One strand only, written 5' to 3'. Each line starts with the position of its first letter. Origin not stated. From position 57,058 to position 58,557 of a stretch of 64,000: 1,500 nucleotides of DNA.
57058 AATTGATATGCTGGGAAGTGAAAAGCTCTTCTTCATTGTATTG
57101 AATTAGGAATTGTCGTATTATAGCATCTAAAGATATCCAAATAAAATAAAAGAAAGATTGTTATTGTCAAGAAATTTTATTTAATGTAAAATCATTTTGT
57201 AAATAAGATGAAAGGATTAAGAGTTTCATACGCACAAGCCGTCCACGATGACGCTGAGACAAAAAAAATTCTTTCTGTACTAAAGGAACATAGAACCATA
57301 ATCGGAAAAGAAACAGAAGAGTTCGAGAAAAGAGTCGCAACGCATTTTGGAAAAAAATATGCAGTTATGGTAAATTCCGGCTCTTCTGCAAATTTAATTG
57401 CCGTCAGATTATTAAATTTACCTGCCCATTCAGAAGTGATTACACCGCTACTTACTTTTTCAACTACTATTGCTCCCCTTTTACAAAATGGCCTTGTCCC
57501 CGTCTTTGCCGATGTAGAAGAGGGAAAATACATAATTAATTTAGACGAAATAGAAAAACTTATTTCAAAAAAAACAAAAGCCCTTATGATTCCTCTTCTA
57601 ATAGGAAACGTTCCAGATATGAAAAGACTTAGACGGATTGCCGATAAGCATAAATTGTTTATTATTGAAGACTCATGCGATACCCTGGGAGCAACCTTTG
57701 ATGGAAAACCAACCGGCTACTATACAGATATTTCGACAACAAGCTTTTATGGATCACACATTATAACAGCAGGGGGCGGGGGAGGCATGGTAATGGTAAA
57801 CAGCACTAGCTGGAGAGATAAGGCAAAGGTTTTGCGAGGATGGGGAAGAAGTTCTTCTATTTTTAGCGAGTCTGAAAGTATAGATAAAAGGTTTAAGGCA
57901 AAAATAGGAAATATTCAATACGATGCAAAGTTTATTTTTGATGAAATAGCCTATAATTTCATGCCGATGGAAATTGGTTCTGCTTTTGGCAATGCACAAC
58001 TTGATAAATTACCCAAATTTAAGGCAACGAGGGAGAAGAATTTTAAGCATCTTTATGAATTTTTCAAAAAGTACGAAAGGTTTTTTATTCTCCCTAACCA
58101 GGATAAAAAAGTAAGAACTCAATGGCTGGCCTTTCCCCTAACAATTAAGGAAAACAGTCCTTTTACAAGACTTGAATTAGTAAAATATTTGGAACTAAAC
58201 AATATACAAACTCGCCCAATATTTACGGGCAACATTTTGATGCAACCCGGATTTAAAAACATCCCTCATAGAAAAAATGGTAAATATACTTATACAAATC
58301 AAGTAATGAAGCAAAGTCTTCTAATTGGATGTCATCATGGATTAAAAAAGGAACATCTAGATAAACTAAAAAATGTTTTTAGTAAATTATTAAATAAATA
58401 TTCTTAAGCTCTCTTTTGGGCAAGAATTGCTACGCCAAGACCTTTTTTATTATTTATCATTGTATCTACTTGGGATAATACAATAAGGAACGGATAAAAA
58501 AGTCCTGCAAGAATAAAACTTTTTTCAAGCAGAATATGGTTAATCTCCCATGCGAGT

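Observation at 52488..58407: CDP-hexose 3,6-dideoxy (and probably C-branched) sugar pathway with a ColD-type, Fe-S-free E1 homologue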

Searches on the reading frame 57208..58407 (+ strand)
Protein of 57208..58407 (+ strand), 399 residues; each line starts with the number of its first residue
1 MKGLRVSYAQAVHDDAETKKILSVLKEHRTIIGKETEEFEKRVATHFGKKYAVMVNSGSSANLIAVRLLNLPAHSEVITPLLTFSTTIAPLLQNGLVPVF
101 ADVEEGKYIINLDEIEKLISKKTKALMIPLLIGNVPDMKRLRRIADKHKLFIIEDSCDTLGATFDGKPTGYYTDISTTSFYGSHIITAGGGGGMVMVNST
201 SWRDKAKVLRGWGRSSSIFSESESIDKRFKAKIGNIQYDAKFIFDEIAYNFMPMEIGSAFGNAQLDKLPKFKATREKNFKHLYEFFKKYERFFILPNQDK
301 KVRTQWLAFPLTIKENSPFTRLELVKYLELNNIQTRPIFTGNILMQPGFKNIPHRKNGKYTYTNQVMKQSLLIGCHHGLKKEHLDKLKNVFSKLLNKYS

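Call 4: search_protein_families(library=ncbifam, proteins=[window:57208-58407:+], max_evalue=0.00001)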
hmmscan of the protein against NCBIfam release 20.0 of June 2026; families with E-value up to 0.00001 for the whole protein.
window:57208-58407:+ (399 aa): 10 families
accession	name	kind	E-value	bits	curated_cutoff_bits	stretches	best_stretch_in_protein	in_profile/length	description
NF011936.0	PRK15407.1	equivalog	6e-106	354.7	423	1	5-396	36-437/440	lipopolysaccharide biosynthesis protein RfbH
TIGR03588.1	PseC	equivalog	3.2e-49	167.8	423.5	1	6-393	2-378/380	UDP-4-amino-4,6-dideoxy-N-acetyl-beta-L-altrosamine transaminase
TIGR04181.1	NHT_00031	hypoth_equivalog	6.5e-48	163.4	420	2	32-212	28-223/359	LegC family aminotransferase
NF008687.0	PRK11706.1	equivalog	2.5e-39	135.1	375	1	6-386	2-365/375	dTDP-4-amino-4,6-dideoxygalactose transaminase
TIGR02379.1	ECA_wecE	subfamily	5.3e-33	114.3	434.85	1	33-392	30-372/376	dTDP-4-amino-4,6-dideoxy-D-glucose transaminase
NF008658.2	PRK11658.1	equivalog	2.8e-27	95.4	631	1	9-335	8-320/379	UDP-4-amino-4-deoxy-L-arabinose aminotransferase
TIGR04427.1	PLP_DesI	equivalog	7.2e-24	84.6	650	1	32-215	50-230/390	dTDP-4-dehydro-6-deoxyglucose aminotransferase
NF005744.0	PRK07568.1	subfamily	4.5e-07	29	389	1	37-156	76-202/398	pyridoxal phosphate-dependent aminotransferase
TIGR01326.1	OAH_OAS_sulfhy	subfamily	4.8e-07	28.8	495.1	1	36-190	59-214/418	O-acetylhomoserine aminocarboxypropyltransferase/cysteine synthase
NF006096.0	PRK08248.1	equivalog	5e-07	28.7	726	1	31-204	61-233/431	homocysteine synthase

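Call 5: search_protein_families(library=pfam, proteins=[window:57208-58407:+], max_evalue=0.00001)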
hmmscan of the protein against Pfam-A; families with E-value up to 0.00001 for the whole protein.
window:57208-58407:+ (399 aa): 1 family
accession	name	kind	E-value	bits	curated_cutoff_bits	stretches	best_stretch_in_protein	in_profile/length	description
PF01041.23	DegT_DnrJ_EryC1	-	2.3e-77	261.1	19.8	1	14-387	4-355/360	DegT/DnrJ/EryC1/StrS aminotransferase family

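Call 6: search_solved_structures(query=window:57208-58407:+, max_evalue=1e-10, show_alignments=3)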
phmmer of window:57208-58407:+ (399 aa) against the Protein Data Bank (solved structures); distinct sequences matched with E-value up to 1e-10: 55.
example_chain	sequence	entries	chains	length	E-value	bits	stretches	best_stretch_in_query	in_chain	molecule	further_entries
3bcx_A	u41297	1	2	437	6.2e-78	265.6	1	32-393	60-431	CDP-6-deoxy-L-threo-D-glycero-4-hexulose-3-dehydrase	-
3bb8_A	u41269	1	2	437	1e-76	261.6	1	32-393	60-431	CDP-4-keto-6-deoxy-D-glucose-3-dehydrase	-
3b8x_A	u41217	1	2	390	4.7e-48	167.3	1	8-390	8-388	Pyridoxamine 5-phosphate-dependent dehydrase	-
2r0t_A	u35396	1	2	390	6.7e-48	166.8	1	8-390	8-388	Pyridoxamine 5-phosphate-dependent dehydrase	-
3gr9_A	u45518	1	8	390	6.8e-48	166.7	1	8-390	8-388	ColD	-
2gms_A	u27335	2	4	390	7.3e-48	166.6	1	8-390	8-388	Putative pyridoxamine 5-phosphate-dependent dehydrase, Wbdk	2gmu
7b0d_A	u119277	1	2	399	3.7e-41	144.6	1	20-323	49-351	Glutamine--scyllo-inositol transaminase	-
7b0m_AAA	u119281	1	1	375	5.5e-39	137.4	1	29-216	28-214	Sugar aminotransferase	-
9wvy_A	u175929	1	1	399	1e-36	130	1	3-376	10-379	Putative NDP-4-keto-6-deoxyglucose-3-dehydratase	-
3bn1_A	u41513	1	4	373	2.1e-34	122.4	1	30-214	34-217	Perosamine synthetase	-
3dr7_A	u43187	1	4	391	2.5e-34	122.1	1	30-214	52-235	Putative perosamine synthetase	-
3dr4_A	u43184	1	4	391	3.4e-34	121.6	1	30-214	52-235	Putative perosamine synthetase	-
7l7x_AAA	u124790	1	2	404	3.9e-29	105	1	15-384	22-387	DegT/DnrJ/EryC1/StrS aminotransferase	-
3uwc_A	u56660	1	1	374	1.6e-28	103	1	5-214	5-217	Nucleotide-sugar aminotransferase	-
5u1z_A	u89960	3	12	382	3.1e-26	95.4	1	20-216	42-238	Putative aminotransferase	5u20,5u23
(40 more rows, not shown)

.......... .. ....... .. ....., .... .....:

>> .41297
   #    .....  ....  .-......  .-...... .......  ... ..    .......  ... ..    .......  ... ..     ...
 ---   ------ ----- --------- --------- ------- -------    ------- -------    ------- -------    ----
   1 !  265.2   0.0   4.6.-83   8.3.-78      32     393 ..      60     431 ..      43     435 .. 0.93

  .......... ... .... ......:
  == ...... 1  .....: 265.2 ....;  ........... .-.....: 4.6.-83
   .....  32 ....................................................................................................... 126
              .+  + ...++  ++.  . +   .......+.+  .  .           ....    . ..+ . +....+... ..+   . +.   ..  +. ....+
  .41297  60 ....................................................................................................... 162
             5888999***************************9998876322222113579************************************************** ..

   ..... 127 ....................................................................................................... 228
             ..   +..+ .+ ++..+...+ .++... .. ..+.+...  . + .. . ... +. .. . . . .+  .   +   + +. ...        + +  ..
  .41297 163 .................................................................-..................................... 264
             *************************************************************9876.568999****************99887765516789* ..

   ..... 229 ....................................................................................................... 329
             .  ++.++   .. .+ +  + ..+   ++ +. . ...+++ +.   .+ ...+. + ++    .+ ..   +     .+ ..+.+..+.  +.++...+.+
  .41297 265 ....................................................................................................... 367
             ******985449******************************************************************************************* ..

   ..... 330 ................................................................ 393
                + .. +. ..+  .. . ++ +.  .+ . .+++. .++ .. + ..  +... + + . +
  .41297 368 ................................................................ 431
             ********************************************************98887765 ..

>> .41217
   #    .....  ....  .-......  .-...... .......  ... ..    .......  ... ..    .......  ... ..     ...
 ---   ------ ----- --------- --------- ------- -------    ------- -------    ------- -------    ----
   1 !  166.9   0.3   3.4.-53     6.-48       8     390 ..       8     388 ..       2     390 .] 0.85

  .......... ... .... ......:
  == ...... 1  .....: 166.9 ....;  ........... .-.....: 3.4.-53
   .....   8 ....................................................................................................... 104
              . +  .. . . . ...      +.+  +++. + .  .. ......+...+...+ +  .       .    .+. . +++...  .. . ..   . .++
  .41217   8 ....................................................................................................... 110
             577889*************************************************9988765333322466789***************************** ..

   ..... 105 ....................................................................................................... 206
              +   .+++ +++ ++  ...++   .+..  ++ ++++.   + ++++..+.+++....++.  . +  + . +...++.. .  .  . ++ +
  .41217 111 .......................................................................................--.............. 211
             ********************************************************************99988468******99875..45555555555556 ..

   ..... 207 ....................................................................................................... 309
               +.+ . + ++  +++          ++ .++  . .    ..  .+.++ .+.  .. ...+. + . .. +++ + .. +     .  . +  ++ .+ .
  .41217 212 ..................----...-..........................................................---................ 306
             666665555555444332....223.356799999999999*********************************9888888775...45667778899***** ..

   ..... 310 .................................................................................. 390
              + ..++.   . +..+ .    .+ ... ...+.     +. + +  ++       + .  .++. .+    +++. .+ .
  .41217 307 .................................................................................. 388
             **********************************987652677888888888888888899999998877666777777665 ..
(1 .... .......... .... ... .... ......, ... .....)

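Call 18: find_homologous_proteins(query=window:57208-58407:+, max_evalue=1e-30)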
Query window:57208-58407:+ (399 aa): 7991 proteins with E <= 1e-30 among 8000 candidates; the best 120 are listed.
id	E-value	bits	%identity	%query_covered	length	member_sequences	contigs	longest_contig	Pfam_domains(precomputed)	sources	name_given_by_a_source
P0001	5.1e-266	900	100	100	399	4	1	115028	PF01041.24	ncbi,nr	ncbi:MAG: aminotransferase class I/II-fold pyridoxal phosphate-dependent enzyme [Candidatus Levybact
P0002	1.2e-250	849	93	100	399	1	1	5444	PF00155.28,PF01041.24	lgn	-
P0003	5.1e-250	847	93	100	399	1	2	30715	PF00155.28,PF01041.24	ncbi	-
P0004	4.1e-248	841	92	100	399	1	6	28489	PF01041.24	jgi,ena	-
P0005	4.4e-248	841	92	100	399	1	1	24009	PF01041.24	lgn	-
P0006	1.5e-247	839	92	100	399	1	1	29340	PF01041.24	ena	-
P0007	3.2e-247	838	92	100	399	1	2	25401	PF01041.24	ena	-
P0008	1.4e-246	836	92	100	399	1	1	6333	PF01041.24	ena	-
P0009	2.4e-243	825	91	100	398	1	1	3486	PF01041.24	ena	-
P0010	2.5e-236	802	88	100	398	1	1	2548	PF01041.24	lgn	-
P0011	2.6e-236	802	88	100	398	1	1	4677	PF01041.24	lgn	-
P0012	4.1e-208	709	78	99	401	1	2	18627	PF00155.28,PF01041.24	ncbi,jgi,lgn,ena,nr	ncbi:MAG: NarL family transcriptional regulator [Candidatus Levybacteria bacterium CG10_big_fil_rev_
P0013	3.8e-206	703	77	99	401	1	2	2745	PF00155.28,PF01053.27,PF01041.24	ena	-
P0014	1.0e-202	691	76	99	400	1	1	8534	PF00155.28,PF01053.27,PF01041.24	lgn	-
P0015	5.6e-196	669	74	99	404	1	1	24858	PF00155.28,PF01053.27,PF01041.24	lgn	-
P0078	2.3e-182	624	69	99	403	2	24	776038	PF01212.28,PF01041.24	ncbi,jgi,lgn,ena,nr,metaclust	ncbi:MAG: hypothetical protein A3B47_00360 [Candidatus Levybacteria bacterium RIFCSPLOWO2_01_FULL_39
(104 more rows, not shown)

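Call 21: find_encoding_contigs(protein=P0001, flank=10000, max_places=3)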
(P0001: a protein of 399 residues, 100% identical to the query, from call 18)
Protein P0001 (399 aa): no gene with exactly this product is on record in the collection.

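Call 22: find_encoding_contigs(protein=P0078, flank=10000, max_places=3)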
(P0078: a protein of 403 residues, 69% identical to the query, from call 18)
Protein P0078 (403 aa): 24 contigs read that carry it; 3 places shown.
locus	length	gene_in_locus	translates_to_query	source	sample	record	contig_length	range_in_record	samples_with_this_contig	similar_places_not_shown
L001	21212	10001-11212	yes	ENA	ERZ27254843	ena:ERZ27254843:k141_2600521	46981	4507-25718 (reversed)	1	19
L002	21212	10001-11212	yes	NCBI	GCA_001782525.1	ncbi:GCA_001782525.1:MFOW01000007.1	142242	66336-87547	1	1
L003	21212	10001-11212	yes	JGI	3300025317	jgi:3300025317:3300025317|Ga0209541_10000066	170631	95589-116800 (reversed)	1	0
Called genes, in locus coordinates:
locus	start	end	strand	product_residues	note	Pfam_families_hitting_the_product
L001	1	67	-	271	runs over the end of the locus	PF13489:Methyltransf_23, PF13847:Methyltransf_31, PF08241:Methyltransf_11, PF08242:Methyltransf_12, PF13649:Methyltransf_25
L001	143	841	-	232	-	PF00535:Glycos_transf_2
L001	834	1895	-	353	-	PF01073:3Beta_HSD, PF01370:Epimerase, PF07993:NAD_binding_4 (weak), PF16363:GDP_Man_Dehyd, PF13460:NAD_binding_10 (weak)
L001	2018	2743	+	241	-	PF04989:RMNT_CmcI, PF13578:Methyltransf_24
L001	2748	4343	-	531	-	-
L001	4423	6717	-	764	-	-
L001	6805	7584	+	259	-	PF00483:NTP_transferase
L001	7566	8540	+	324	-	PF00106:adh_short (weak), PF04321:RmlD_sub_bind, PF01073:3Beta_HSD, PF01370:Epimerase, PF02719:Polysacc_synt_2, PF16363:GDP_Man_Dehyd, PF07993:NAD_binding_4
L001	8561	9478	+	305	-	PF01073:3Beta_HSD (weak), PF01370:Epimerase, PF02719:Polysacc_synt_2, PF04321:RmlD_sub_bind, PF07993:NAD_binding_4 (faint), PF16363:GDP_Man_Dehyd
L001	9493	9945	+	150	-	PF00908:dTDP_sugar_isom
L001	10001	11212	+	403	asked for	PF01041:DegT_DnrJ_EryC1, PF01212:Beta_elim_lyase (weak)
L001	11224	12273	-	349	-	PF13524:Glyco_trans_1_2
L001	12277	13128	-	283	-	PF01209:Ubie_methyltran (weak), PF13489:Methyltransf_23 (weak), PF13847:Methyltransf_31, PF08241:Methyltransf_11, PF08242:Methyltransf_12, PF13649:Methyltransf_25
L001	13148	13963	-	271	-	PF01531:Glyco_transf_11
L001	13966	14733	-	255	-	PF00106:adh_short, PF01370:Epimerase, PF08659:KR (weak), PF16363:GDP_Man_Dehyd (weak), PF13561:adh_short_C2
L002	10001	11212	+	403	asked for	PF01041:DegT_DnrJ_EryC1, PF01212:Beta_elim_lyase (weak)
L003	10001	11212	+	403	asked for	PF01041:DegT_DnrJ_EryC1, PF01212:Beta_elim_lyase (weak)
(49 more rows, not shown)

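Call 23: find_encoding_contigs(protein=P0012, flank=10000, max_places=2)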
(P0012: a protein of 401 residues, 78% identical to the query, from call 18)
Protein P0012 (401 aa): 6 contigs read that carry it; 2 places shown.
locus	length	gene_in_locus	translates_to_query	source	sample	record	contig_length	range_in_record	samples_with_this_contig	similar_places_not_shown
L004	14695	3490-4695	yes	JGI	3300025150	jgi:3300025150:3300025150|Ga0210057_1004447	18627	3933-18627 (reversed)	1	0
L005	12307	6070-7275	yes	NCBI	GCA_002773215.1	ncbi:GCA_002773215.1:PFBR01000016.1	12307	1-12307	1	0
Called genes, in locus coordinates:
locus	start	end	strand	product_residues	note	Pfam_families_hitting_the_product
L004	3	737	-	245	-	?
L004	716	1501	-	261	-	PF00483:NTP_transferase, PF12804:NTP_transf_3 (faint)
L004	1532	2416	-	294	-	PF01370:Epimerase, PF04321:RmlD_sub_bind, PF16363:GDP_Man_Dehyd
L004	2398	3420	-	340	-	PF00535:Glycos_transf_2, PF13641:Glyco_tranf_2_3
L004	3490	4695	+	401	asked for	PF00155:Aminotran_1_2 (weak), PF01041:DegT_DnrJ_EryC1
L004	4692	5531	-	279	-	PF01209:Ubie_methyltran (weak), PF02353:CMAS (weak), PF05175:MTS, PF13489:Methyltransf_23, PF13847:Methyltransf_31, PF08241:Methyltransf_11, PF08242:Methyltransf_12, PF13649:Methyltransf_25, +2 more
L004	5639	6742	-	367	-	PF13439:Glyco_transf_4, PF13579:Glyco_trans_4_4 (weak), PF20706:GT4-conflict (weak), PF00534:Glycos_transf_1, PF13692:Glyco_trans_1_4, PF13524:Glyco_trans_1_2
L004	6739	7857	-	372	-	PF00155:Aminotran_1_2, PF00266:Aminotran_5 (weak), PF01041:DegT_DnrJ_EryC1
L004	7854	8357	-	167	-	PF25084:LbH_EIF2B (weak), PF25087:GMPPB_C (faint), PF00132:Hexapep, PF14602:Hexapep_2 (weak)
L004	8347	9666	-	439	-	PF13231:PMT_2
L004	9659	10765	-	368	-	PF13439:Glyco_transf_4, PF20706:GT4-conflict, PF00534:Glycos_transf_1, PF13692:Glyco_trans_1_4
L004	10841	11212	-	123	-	PF05635:23S_rRNA_IVP, PF22296:bAvd (weak)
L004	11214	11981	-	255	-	PF00535:Glycos_transf_2, PF10111:Glyco_tranf_2_2 (weak)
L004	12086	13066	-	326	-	PF02661:Fic, PF08220:HTH_DeoR (weak)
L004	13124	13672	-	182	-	PF00908:dTDP_sugar_isom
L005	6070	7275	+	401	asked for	PF00155:Aminotran_1_2 (weak), PF01041:DegT_DnrJ_EryC1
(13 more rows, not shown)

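Call 27: search_protein_representatives(protein=window:57208-58407:+)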
Query: 399 residues. Proteins with E-value up to 0.001 (for the whole library): 39477; up to 1e-10: 18844; up to 1e-30: 856. The best 150 are listed.
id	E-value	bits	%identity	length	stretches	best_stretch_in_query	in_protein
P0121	4.9e-139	480.0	56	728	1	5-397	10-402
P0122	1.5e-133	461.9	57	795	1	6-384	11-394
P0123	2.4e-127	441.5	52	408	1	4-398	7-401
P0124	2.6e-107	375.5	45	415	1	21-396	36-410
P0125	9.3e-102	357.2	44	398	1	4-395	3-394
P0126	1.6e-101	356.4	44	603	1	4-398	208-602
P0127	3.3e-101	355.4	45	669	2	153-388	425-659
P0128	6.3e-101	354.5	44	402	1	2-395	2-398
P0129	7.9e-101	354.2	47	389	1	5-379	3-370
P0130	6.5e-99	347.9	46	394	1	10-398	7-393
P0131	6.9e-99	347.8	43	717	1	3-398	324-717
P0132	1.6e-93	330.1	41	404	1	18-394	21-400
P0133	1.1e-91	324.1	44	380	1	5-395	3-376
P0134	8.6e-89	314.6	44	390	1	3-395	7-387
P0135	1.6e-88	313.7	45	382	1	5-395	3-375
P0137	1.1e-85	304.4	42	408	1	6-385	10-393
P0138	4.8e-84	299.0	42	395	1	5-391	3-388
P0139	1.1e-83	297.7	41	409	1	5-382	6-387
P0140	3.2e-83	296.2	41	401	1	4-395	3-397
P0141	1.0e-82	294.6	41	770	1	5-395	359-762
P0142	1.6e-82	293.9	40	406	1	8-395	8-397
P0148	1.8e-80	287.2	47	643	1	32-390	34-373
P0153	1.1e-78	281.3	46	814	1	12-389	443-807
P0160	1.7e-76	274.1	41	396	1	5-389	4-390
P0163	1.1e-75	271.5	39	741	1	5-386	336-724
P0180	7.4e-71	255.5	43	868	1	13-386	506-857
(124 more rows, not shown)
